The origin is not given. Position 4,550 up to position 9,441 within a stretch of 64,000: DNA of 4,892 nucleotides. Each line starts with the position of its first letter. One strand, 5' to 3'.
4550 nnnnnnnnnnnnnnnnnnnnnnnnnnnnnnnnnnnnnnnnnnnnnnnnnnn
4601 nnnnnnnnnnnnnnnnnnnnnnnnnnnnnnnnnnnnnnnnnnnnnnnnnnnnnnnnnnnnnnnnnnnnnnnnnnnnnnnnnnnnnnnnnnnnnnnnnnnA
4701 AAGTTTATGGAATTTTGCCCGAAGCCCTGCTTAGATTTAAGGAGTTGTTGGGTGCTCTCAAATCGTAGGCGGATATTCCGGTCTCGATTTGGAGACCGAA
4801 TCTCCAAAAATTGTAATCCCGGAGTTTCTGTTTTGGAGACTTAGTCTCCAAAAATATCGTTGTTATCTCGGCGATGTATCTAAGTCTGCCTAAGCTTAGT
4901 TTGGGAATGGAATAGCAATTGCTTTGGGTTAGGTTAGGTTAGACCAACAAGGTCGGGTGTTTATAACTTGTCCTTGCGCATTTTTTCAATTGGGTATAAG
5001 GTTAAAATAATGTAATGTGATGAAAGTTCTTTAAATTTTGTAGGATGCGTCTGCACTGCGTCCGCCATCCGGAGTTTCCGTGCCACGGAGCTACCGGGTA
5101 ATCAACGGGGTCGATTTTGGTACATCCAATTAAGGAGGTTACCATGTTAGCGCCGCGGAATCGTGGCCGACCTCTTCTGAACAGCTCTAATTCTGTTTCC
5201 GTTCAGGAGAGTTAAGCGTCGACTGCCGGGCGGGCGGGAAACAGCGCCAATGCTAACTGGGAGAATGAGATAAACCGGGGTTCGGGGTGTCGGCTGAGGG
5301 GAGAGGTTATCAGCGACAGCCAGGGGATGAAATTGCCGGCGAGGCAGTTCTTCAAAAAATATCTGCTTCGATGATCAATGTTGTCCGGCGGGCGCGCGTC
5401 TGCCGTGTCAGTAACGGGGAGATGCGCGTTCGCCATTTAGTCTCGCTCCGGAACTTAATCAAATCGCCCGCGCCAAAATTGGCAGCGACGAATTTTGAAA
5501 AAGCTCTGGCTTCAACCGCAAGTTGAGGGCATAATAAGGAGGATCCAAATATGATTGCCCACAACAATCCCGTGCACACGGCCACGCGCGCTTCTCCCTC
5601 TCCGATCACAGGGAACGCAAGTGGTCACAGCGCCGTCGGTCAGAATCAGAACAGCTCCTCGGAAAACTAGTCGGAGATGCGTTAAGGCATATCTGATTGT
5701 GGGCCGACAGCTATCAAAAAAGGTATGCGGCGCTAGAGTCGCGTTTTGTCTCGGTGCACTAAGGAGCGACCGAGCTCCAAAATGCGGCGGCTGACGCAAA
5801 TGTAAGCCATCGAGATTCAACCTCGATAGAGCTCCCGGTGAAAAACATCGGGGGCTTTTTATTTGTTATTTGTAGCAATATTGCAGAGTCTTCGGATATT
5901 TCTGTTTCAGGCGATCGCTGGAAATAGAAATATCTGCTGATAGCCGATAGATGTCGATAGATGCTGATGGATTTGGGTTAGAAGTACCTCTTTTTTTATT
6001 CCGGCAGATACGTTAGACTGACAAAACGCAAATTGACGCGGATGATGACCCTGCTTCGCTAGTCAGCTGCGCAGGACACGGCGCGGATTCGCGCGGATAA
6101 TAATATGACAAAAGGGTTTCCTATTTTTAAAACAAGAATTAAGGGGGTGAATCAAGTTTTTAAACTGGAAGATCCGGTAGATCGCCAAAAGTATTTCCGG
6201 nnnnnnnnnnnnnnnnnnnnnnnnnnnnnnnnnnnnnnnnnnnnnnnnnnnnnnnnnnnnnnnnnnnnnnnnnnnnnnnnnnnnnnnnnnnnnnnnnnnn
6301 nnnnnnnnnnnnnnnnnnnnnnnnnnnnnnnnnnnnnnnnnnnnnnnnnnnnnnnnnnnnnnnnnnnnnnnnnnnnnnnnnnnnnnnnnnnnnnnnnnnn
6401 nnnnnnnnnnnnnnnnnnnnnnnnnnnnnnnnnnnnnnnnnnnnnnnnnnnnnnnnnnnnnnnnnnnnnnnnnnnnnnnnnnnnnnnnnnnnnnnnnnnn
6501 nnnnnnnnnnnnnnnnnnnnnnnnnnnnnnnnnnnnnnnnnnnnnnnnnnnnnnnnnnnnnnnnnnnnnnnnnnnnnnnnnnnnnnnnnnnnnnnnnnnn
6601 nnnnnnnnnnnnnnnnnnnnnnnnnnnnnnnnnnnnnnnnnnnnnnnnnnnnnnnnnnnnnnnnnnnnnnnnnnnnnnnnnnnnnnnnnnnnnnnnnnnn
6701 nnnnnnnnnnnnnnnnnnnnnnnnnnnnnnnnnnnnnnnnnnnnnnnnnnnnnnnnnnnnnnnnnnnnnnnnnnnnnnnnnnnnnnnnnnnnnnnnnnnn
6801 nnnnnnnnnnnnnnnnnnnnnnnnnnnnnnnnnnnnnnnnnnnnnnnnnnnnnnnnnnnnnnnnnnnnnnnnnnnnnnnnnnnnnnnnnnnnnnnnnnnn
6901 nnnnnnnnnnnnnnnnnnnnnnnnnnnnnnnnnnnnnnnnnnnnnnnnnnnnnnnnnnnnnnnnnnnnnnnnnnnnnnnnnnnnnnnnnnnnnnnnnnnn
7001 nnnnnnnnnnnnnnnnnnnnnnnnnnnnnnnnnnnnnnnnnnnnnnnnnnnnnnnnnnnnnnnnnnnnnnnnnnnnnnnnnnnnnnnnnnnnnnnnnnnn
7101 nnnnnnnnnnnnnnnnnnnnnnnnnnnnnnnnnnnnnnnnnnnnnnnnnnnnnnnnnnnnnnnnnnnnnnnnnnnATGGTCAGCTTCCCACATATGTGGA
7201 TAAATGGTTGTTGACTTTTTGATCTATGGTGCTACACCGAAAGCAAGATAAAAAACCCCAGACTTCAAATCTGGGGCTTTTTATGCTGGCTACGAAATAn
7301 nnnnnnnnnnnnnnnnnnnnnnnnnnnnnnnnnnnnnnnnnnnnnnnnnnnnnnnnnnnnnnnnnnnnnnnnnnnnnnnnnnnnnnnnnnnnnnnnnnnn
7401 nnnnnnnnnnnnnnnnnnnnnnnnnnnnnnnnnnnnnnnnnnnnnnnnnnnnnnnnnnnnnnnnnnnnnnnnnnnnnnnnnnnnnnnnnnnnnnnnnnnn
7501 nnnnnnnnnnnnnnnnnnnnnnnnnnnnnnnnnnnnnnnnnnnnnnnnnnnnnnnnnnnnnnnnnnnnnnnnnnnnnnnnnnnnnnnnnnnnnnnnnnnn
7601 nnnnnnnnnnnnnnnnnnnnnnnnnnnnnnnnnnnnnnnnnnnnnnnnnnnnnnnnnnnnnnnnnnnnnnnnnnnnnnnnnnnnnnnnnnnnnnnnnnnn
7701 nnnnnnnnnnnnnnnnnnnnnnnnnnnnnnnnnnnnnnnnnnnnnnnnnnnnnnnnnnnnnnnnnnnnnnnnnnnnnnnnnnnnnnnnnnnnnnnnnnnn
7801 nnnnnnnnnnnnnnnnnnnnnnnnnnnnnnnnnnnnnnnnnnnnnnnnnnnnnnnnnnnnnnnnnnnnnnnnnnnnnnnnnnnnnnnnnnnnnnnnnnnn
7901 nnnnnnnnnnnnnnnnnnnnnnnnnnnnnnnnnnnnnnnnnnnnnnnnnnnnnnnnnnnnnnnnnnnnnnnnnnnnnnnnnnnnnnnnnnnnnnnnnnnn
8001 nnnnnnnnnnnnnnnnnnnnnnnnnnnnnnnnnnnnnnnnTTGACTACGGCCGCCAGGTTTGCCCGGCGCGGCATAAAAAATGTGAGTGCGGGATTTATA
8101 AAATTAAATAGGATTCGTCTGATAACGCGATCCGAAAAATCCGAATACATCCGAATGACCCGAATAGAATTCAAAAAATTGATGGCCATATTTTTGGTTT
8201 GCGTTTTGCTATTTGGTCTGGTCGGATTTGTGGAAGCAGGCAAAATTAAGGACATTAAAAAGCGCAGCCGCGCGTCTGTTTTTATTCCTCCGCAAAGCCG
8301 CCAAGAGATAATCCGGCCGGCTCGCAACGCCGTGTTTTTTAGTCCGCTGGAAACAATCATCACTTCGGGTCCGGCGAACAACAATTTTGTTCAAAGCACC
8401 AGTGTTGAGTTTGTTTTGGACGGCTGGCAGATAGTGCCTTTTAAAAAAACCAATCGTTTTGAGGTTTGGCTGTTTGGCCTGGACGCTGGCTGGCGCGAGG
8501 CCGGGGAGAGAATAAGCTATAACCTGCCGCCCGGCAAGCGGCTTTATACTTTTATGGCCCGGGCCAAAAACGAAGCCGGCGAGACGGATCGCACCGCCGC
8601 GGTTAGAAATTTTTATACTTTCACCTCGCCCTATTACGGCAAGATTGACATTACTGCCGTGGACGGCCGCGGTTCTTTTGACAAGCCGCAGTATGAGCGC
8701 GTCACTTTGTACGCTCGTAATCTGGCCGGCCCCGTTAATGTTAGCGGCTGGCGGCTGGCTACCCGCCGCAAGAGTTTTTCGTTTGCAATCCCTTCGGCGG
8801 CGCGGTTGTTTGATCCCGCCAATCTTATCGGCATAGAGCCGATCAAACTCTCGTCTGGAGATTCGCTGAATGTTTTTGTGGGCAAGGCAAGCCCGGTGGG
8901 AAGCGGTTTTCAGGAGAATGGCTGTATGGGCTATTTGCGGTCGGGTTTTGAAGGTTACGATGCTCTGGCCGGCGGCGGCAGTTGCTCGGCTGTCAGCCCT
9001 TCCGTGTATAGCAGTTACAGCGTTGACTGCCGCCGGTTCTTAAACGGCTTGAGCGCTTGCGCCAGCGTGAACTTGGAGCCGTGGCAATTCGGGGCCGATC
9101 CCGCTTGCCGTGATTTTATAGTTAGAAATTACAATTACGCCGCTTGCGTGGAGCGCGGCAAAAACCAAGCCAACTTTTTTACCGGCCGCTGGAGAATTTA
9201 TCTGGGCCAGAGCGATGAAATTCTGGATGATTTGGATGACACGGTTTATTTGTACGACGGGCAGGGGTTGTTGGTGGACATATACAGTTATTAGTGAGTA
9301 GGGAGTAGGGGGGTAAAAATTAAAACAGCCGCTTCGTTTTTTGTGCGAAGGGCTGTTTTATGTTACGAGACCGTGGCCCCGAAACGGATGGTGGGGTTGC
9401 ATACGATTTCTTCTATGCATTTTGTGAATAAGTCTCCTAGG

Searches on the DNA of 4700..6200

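Call 85: search_rna_families(source=window, start=4700, end=6200, threshold=evalue, max_evalue=1)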
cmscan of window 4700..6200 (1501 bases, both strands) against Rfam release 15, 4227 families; matches with E-value up to 1: 2.
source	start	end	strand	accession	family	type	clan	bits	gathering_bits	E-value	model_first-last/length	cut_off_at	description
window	4775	4869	-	RF01844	SmY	Gene; snRNA; splicing;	-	20.5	39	0.1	1-80/80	no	SmY spliceosomal RNA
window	5887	5940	+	RF03640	mir-3747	Gene; miRNA;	-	20.1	63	0.61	1-67/67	no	mir-3747 microRNA precursor family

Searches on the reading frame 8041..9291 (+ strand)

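Call 62: search_protein_families(library=pfam, proteins=[window:8041-9291:+], max_evalue=0.001)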
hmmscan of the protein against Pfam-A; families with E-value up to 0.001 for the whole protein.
window:8041-9291:+ (417 aa): 1 family
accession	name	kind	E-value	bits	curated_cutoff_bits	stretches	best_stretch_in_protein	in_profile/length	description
PF00932.25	LTD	-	1.3e-05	26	34.3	0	198-282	4-71/109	Lamin Tail Domain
